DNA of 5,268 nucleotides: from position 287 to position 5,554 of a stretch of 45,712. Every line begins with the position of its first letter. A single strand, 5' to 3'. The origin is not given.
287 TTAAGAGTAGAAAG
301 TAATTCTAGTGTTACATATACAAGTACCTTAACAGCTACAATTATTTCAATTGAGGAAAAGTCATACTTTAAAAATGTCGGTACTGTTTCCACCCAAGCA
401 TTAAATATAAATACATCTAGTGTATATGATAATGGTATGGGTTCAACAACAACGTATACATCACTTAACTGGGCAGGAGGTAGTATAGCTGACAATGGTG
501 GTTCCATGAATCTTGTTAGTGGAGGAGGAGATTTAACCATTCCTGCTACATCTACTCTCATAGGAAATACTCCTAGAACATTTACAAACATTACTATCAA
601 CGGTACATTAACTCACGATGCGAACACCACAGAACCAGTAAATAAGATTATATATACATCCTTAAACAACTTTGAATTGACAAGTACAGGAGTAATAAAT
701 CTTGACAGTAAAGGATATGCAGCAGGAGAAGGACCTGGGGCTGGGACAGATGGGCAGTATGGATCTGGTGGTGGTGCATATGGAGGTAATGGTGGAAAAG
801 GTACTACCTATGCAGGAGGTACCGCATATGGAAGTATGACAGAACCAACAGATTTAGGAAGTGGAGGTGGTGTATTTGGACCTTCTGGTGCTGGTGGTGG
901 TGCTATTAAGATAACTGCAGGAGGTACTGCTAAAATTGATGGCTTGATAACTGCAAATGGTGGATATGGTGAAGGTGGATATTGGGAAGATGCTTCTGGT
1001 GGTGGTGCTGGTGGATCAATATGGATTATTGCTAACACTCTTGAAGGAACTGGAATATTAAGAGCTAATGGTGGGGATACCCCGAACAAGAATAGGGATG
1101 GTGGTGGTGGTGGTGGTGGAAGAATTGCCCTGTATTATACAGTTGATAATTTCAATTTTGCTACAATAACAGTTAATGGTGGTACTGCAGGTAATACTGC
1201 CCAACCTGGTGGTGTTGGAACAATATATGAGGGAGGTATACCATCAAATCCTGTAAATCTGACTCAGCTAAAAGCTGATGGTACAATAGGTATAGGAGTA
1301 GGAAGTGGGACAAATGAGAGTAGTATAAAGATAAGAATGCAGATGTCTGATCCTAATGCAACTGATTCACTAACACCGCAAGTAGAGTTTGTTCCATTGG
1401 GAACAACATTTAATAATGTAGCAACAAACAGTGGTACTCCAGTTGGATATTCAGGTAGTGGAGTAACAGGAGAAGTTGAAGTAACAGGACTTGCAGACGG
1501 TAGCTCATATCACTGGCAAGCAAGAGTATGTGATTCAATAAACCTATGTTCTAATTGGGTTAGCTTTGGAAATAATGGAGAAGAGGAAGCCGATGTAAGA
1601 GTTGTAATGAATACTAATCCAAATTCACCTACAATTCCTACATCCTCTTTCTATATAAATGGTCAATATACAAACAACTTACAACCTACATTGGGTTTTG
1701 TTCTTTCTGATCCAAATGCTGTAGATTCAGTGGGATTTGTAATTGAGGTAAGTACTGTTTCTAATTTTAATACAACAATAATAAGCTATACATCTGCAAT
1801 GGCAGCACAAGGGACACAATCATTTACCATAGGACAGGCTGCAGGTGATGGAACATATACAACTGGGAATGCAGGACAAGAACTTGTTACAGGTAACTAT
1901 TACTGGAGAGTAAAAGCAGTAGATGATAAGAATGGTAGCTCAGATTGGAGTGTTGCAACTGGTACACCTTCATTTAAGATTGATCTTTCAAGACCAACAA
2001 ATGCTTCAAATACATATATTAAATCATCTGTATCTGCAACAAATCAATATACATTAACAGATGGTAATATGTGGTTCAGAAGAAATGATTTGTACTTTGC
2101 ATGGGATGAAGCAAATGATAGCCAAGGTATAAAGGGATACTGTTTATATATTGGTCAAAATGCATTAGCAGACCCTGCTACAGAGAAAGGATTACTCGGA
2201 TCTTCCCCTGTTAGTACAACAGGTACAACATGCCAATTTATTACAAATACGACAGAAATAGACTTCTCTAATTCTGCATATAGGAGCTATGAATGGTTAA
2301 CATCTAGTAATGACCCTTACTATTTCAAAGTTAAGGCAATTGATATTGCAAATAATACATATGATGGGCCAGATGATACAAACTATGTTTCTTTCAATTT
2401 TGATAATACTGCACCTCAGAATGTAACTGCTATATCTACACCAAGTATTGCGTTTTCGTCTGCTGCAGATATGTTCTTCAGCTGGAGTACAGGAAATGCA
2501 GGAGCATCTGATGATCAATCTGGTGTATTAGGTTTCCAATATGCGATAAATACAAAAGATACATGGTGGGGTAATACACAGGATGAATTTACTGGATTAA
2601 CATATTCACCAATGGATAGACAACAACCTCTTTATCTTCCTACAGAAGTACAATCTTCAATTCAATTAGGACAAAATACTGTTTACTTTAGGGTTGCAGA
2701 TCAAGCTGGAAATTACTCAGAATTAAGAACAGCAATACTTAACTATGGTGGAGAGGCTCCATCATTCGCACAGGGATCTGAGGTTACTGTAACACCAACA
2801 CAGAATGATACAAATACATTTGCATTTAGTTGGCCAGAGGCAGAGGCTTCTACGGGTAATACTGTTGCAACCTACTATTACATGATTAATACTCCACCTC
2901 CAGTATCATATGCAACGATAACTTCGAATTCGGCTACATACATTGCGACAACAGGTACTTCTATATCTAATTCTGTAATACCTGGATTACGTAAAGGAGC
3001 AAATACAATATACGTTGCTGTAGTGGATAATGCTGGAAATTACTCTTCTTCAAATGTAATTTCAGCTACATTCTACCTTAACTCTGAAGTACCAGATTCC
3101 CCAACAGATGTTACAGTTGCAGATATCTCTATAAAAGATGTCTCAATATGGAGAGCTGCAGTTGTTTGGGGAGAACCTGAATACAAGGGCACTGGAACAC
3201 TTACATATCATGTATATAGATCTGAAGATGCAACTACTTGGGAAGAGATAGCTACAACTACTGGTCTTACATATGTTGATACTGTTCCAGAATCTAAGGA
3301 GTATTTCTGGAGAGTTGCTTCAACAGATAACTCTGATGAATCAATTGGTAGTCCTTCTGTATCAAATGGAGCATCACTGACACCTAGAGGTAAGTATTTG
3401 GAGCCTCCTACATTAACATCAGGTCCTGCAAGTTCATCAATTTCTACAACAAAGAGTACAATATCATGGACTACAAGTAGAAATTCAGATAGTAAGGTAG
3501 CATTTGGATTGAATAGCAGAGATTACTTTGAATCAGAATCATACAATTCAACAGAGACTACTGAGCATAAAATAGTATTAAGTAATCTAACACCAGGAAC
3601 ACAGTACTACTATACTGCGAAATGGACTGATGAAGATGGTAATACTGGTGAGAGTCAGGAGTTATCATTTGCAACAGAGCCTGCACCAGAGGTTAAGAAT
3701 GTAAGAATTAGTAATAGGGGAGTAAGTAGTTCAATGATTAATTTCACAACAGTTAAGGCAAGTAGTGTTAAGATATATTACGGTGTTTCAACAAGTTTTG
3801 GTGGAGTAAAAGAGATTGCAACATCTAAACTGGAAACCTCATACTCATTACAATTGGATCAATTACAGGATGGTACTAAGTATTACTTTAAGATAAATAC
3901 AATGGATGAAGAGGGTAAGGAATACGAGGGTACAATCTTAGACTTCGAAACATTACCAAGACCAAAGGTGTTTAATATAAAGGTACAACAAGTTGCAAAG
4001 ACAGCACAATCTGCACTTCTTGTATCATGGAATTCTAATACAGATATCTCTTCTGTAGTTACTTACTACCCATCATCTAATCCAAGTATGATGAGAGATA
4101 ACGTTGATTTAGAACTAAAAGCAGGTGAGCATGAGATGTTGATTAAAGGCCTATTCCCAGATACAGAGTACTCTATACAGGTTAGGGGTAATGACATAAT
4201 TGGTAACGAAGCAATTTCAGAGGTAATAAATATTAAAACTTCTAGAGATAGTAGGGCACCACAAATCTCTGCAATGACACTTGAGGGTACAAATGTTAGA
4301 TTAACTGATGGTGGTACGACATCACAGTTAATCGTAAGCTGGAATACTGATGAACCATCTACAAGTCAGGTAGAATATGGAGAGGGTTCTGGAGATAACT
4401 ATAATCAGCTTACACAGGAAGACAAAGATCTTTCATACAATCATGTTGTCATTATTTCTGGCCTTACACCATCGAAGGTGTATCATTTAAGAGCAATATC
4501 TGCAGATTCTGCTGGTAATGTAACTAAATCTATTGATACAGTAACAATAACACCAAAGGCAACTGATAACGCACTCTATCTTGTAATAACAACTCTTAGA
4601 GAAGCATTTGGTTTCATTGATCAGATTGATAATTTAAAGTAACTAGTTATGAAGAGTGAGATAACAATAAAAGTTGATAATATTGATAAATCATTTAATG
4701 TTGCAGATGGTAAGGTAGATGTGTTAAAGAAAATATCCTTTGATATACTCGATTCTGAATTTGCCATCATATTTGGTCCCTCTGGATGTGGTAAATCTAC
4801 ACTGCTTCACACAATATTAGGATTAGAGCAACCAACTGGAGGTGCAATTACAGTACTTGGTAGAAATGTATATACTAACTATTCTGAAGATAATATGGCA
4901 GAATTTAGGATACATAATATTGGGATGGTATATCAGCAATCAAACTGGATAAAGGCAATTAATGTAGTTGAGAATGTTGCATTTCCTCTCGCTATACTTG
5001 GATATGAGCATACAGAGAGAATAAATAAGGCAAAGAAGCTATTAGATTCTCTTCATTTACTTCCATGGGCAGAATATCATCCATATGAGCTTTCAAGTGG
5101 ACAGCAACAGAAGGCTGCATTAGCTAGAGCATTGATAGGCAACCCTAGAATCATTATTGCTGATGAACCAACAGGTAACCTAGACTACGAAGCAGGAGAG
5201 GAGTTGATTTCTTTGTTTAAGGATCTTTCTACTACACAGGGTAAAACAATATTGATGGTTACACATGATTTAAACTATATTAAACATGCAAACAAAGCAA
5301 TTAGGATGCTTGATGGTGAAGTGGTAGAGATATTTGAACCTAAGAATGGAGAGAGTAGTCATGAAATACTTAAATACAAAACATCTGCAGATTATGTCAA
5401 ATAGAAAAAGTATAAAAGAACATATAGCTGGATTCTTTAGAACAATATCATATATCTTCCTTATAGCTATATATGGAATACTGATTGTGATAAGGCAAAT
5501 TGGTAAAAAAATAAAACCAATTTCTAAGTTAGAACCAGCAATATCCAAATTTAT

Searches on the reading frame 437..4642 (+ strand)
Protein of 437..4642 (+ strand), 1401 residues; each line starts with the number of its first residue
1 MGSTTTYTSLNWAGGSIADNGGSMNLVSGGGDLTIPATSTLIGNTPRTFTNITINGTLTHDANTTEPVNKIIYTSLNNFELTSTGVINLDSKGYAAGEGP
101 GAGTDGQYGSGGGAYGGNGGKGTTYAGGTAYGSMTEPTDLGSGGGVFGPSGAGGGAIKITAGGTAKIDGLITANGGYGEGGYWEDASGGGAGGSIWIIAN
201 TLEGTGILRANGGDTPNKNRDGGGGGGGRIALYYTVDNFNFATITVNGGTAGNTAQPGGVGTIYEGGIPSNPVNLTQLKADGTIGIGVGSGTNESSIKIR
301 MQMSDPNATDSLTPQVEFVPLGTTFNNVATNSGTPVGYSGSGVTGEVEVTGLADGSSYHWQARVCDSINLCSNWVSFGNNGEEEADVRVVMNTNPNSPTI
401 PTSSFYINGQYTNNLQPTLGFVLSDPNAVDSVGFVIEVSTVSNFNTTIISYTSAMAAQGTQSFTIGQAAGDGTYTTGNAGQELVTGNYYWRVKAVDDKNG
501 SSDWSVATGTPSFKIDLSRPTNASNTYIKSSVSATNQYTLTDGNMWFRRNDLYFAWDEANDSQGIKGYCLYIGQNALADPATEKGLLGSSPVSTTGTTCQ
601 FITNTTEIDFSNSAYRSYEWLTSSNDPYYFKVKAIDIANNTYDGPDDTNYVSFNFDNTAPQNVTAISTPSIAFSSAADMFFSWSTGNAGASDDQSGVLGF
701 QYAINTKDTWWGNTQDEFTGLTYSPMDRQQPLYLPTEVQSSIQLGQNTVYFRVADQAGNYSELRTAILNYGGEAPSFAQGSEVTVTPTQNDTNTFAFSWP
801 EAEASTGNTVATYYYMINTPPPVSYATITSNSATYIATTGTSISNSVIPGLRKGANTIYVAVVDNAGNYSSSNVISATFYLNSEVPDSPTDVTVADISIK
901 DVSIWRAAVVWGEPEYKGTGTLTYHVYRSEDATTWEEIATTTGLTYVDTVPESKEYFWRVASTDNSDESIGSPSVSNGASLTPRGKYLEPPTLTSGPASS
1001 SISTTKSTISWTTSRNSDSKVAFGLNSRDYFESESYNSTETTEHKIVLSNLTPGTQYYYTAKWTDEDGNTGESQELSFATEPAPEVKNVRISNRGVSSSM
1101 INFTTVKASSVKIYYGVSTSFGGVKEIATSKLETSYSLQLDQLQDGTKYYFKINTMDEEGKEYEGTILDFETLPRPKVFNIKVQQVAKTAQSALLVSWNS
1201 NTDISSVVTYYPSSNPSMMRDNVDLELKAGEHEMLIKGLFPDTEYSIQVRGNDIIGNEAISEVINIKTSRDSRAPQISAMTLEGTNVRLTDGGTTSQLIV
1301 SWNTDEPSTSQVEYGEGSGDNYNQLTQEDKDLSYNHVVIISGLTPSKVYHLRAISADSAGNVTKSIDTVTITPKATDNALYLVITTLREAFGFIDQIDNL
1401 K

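Call 31: search_protein_families(library=pfam, proteins=[window:437-4642:+], max_evalue=0.001)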
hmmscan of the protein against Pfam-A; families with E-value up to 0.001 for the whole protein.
window:437-4642:+ (1401 aa): 6 families
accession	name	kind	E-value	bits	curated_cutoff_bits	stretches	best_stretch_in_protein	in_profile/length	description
PF16656.11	Pur_ac_phosph_N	-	5.3e-26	91.4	30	3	1286-1357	3-82/93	Purple acid Phosphatase, N-terminal domain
PF00041.27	fn3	-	4.9e-13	49.5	25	1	1187-1265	10-82/84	Fibronectin type III domain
PF25059.1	FN3_DSCAM-DSCAML_C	-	3e-09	37.6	39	0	1312-1374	25-83/89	DSCAM/DSCAML C-terminal Fn3-like domain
PF25788.1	Ig_Rha78A_N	-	9.1e-09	36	27.4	0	474-506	62-95/105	Rha78A-like, N-terminal immunoglobulin domain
PF16655.11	PhoD_N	-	2e-08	35.1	30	0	325-365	40-78/90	PhoD-like phosphatase, N-terminal domain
PF19077.6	Big_13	-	8.8e-06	26.6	27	0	827-876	44-97/102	Bacterial Ig-like domain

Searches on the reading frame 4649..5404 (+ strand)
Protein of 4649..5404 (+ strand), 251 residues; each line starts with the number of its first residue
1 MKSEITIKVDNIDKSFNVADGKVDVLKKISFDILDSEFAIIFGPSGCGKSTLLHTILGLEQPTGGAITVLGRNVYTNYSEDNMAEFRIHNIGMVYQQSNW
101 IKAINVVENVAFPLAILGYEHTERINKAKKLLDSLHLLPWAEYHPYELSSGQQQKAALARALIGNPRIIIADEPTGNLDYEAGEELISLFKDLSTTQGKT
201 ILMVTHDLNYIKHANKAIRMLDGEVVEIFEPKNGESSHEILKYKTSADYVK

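Call 31: search_protein_families(library=pfam, proteins=[window:4649-5404:+], max_evalue=0.001)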
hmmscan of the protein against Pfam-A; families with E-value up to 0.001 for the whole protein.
window:4649-5404:+ (251 aa): 5 families
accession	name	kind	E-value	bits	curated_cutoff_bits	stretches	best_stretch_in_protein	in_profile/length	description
PF00005.33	ABC_tran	-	1.4e-30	107.2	25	1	26-175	1-136/137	ABC transporter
PF13304.12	AAA_21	-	5.3e-09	37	27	1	145-208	235-300/304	AAA domain, putative AbiEii toxin, Type IV TA system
PF02463.25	SMC_N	-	1.3e-05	25.1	40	1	34-221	22-212/220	RecF/RecN/SMC N terminal domain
PF13401.12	AAA_22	-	0.00027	21.7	27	0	37-208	6-126/130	AAA domain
PF03193.22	RsgA_GTPase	-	0.00077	19.8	30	0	32-61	102-132/174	RsgA GTPase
